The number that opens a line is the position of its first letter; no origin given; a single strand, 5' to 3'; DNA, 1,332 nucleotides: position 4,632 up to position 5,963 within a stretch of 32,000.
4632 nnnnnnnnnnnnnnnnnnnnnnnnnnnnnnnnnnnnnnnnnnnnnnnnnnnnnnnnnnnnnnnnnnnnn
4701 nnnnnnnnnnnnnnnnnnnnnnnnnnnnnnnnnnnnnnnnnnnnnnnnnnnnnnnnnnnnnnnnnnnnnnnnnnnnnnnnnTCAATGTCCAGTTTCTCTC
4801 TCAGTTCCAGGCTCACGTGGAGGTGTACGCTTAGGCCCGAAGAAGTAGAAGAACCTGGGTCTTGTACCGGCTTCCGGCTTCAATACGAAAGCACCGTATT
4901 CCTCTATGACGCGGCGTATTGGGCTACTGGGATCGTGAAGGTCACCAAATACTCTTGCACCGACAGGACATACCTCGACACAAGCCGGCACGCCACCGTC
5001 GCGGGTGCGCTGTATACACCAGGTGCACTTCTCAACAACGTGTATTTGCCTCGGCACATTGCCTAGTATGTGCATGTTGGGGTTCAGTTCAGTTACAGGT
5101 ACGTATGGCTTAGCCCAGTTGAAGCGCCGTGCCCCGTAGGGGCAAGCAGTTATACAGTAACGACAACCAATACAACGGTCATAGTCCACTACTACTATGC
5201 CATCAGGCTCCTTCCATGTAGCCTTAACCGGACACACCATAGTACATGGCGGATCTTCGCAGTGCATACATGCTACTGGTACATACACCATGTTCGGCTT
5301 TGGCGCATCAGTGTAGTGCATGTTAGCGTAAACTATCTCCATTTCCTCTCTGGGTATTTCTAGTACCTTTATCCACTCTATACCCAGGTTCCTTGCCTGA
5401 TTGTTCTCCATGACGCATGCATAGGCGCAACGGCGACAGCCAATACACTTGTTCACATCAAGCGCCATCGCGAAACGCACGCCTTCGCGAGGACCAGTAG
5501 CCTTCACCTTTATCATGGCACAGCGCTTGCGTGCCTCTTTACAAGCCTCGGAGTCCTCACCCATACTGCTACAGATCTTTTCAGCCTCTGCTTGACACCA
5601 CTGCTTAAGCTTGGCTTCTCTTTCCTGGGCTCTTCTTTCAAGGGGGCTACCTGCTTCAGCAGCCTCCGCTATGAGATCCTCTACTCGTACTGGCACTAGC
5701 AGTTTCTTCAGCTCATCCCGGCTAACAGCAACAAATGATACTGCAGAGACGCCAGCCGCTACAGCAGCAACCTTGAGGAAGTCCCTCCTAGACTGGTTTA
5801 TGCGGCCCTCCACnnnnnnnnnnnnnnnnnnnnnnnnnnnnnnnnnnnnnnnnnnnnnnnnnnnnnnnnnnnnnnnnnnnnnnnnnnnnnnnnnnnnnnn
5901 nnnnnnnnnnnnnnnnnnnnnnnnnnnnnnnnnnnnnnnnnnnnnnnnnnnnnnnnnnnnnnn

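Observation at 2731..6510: Four-gene quinol:cytochrome c module inserted between ccmE and ccmA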

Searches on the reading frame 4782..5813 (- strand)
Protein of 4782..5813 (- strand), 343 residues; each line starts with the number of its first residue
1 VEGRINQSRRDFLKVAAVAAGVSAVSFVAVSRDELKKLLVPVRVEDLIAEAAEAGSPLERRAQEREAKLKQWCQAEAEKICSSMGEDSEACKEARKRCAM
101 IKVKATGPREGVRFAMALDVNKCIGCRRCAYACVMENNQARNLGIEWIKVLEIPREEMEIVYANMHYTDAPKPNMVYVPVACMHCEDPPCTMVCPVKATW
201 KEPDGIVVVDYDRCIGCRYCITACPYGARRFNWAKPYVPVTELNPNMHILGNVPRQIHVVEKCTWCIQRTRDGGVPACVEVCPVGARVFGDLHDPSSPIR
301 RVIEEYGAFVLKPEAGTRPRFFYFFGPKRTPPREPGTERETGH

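Call 4: search_protein_families(library=pfam, proteins=[window:4782-5813:-], max_evalue=0.01)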
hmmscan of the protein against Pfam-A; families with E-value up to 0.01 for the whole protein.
window:4782-5813:- (343 aa): 15 families
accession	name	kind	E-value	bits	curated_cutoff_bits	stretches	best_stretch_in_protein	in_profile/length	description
PF13247.11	Fer4_11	-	6.8e-21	74.8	26.2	2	174-235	2-65/100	4Fe-4S dicluster domain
PF12838.12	Fer4_7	-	3.9e-14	53.3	27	3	122-198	1-52/52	4Fe-4S dicluster domain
PF00037.32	Fer4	-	4.1e-12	45.8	21.1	1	207-229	1-23/24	4Fe-4S binding domain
PF13187.11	Fer4_9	-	1.5e-11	44.6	27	2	213-285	1-50/52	4Fe-4S dicluster domain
PF12837.12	Fer4_6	-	2.6e-11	43.3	25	2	206-228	1-23/24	4Fe-4S binding domain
PF13237.11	Fer4_10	-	1e-10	41.8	25.5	2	207-283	2-53/53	4Fe-4S dicluster domain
PF12797.12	Fer4_2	-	1e-10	41.3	24.5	2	206-226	2-22/22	4Fe-4S binding domain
PF13183.11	Fer4_8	-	1.1e-06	29.4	27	2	212-285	3-67/68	4Fe-4S dicluster domain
PF13534.11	Fer4_17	-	2e-06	28.7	22.2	1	213-267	1-50/61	4Fe-4S dicluster domain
PF25160.1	LdpA_Fe-S-bd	-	2.6e-06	27.6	27.6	1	188-227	7-41/49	LdpA Fe-S cluster-binding domain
PF14697.11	Fer4_21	-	5.4e-05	23.7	35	1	181-226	7-53/59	4Fe-4S dicluster domain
PF10518.14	TAT_signal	-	0.00013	22.1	22.7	1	8-25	3-20/21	TAT (twin-arginine translocation) pathway signal sequence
PF12798.12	Fer4_3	-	0.00035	21.6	27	0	214-228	1-15/15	4Fe-4S binding domain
PF10399.14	UCR_Fe-S_N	-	0.00056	19.7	24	1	6-30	8-32/41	Ubiquitinol-cytochrome C reductase Fe-S subunit TAT signal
PF12800.12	Fer4_4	-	0.0035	18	24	1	212-227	2-17/17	4Fe-4S binding domain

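Call 5: search_protein_families(library=ncbifam, proteins=[window:4782-5813:-], max_evalue=0.01)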
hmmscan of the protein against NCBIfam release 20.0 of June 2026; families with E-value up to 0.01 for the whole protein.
window:4782-5813:- (343 aa): 55 families (the best 25 are shown)
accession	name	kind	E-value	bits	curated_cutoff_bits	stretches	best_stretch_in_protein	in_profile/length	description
NF045797.1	DsrO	equivalog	1.4e-57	194.9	200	1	101-324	31-234/235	sulfate reduction electron transfer complex DsrMKJOP subunit DsrO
NF041715.1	arsenate_red_ArrB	equivalog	2.5e-46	158.1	450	2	113-237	2-112/233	arsenate respiratory reductase iron-sulfur subunit ArrB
NF011569.0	PRK14993.1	equivalog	1.7e-45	155.3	416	2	110-232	40-150/244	tetrathionate reductase subunit TtrB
NF041782.1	mnquin_red_QrcC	equivalog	2.2e-42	145.4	400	1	114-324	1-225/239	menaquinone reductase iron-sulfur cluster-binding subunit QrcC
TIGR03149.1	cyt_nit_nrfC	equivalog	1e-35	123.2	377.6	2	99-232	24-145/225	cytochrome c nitrite reductase Fe-S protein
NF008134.0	PRK10882.1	equivalog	1.6e-33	116.2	263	2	112-237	37-169/329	hydrogenase 2 operon protein HybA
NF045715.1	sulf_resp_HmcB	equivalog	1.3e-32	113.1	420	2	114-240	37-165/307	sulfate respiration complex iron-sulfur protein HmcB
TIGR02951.1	DMSO_dmsB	equivalog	2.5e-32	112.1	214.1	2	116-234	4-117/161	DMSO/selenate family reductase complex B subunit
TIGR03478.1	DMSO_red_II_bet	subfamily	2.8e-31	108.7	480.7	3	170-233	119-183/321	DMSO reductase family type II enzyme, iron-sulfur subunit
NF038355.1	FDH3_beta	equivalog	3.6e-29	102.1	240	1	116-294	5-166/180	formate dehydrogenase FDH3 subunit beta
TIGR01582.1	FDH-beta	equivalog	5.7e-26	91.3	334.7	2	106-233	14-145/283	formate dehydrogenase subunit beta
NF042979.1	EthbenzDh_ebdB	equivalog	5e-25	88.1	740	1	169-324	140-275/354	ethylbenzene dehydrogenase subunit beta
NF007658.0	PRK10330.1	equivalog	3.4e-18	65.8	260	1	113-288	3-153/181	electron transport protein HydN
NF007382.0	PRK09898.1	equivalog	1.4e-17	63.9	213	1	118-228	63-170/208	ferredoxin-like protein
NF009408.0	PRK12769.1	equivalog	3.7e-17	61.7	1003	1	113-286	3-141/659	formate-dependent uric acid utilization protein AegA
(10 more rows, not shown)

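Call 7: find_encoding_contigs(protein=window:4782-5813:-, flank=10000, max_places=6)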
Protein window:4782-5813:- (343 aa): 1 contig read that carries it; 1 place shown.
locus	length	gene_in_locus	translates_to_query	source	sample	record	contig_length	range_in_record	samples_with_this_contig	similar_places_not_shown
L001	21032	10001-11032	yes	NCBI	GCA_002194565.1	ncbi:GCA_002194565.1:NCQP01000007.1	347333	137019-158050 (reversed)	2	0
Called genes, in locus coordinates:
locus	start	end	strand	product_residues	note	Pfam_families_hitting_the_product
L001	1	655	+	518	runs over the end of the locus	-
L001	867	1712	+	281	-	PF04967:HTH_10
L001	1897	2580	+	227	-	PF01061:ABC2_membrane, PF03379:CcmB (weak)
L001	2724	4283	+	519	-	PF00085:Thioredoxin, PF13098:Thioredoxin_2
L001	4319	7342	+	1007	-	PF01578:Cytochrom_C_asm, PF16327:CcmF_C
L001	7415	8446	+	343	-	PF01578:Cytochrom_C_asm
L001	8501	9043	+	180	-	-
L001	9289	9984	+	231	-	PF14522:Cytochrome_C7 (faint)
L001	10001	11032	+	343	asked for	PF12838:Fer4_7 (weak), PF13187:Fer4_9 (weak), PF13237:Fer4_10 (weak), PF13247:Fer4_11, PF00037:Fer4, PF12797:Fer4_2 (weak), PF12837:Fer4_6, PF12838:Fer4_7 (weak), +5 more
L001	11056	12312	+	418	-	PF03916:NrfD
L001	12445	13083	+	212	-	-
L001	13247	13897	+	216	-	PF00005:ABC_tran, PF13191:AAA_16 (faint), PF13304:AAA_21 (weak)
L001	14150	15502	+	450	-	PF00291:PALP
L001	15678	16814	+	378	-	PF17835:NOG1_N, PF02421:FeoB_N, PF01926:MMR_HSR1, PF00009:GTP_EFTU (weak), PF06858:NOG1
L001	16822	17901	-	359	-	PF01137:RTC, PF05189:RTC_insert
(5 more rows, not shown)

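Call 21: search_solved_structures(query=window:4785-5813:-, max_evalue=1e-10)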
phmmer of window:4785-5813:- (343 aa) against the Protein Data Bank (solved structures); distinct sequences matched with E-value up to 1e-10: 19.
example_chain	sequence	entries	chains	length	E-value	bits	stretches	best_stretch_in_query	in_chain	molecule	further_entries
6cz7_B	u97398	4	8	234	4.2e-40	141.3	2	113-237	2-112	4Fe-4S ferredoxin, iron-sulfur binding domain protein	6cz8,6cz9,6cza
2vpw_B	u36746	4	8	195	7.6e-40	140.5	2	113-232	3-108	NRFC PROTEIN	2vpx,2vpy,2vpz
6f0k_B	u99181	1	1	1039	8.8e-34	120.5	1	113-325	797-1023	Fe-S-cluster-containing hydrogenase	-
8k9e_B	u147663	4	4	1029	5.4e-30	108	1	114-275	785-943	Fe-S-cluster-containing hydrogenase components 1-like protein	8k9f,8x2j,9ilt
6lod_B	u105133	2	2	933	2e-28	102.9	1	110-329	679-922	Fe-S-cluster-containing hydrogenase components 1-like protein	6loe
6btm_B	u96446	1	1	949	1.3e-26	96.9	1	171-324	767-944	Alternative Complex III subunit B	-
2ivf_B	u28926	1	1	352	1.9e-22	83.2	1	171-232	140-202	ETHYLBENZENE DEHYDROGENASE BETA-SUBUNIT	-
4ydd_B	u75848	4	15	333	9.9e-22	80.9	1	170-327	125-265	DMSO reductase family type II enzyme, iron-sulfur subunit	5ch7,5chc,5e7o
9vap_B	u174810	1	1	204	1.7e-21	80.1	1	118-300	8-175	4Fe-4S dicluster domain-containing protein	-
1kqf_B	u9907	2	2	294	1e-19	74.3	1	114-232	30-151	FORMATE DEHYDROGENASE, NITRATE-INDUCIBLE, IRON-SULFUR SUBUNIT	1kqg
7qv7_A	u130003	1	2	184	3.8e-19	72.4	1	178-289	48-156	Hydrogen dependent carbon dioxide reductase subunit HycB3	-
7qv7_B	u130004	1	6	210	1.1e-17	67.5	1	119-286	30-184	Hydrogen dependent carbon dioxide reductase subunit HycB4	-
1q16_B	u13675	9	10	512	8.9e-17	64.6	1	167-234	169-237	Respiratory nitrate reductase 1 beta chain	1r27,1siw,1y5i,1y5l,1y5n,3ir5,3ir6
4v4c_B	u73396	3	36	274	2.8e-16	63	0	114-232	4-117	Pyrogallol hydroxytransferase small subunit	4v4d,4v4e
1y4z_B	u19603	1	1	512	3e-16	62.8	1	167-234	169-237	Respiratory nitrate reductase 1 beta chain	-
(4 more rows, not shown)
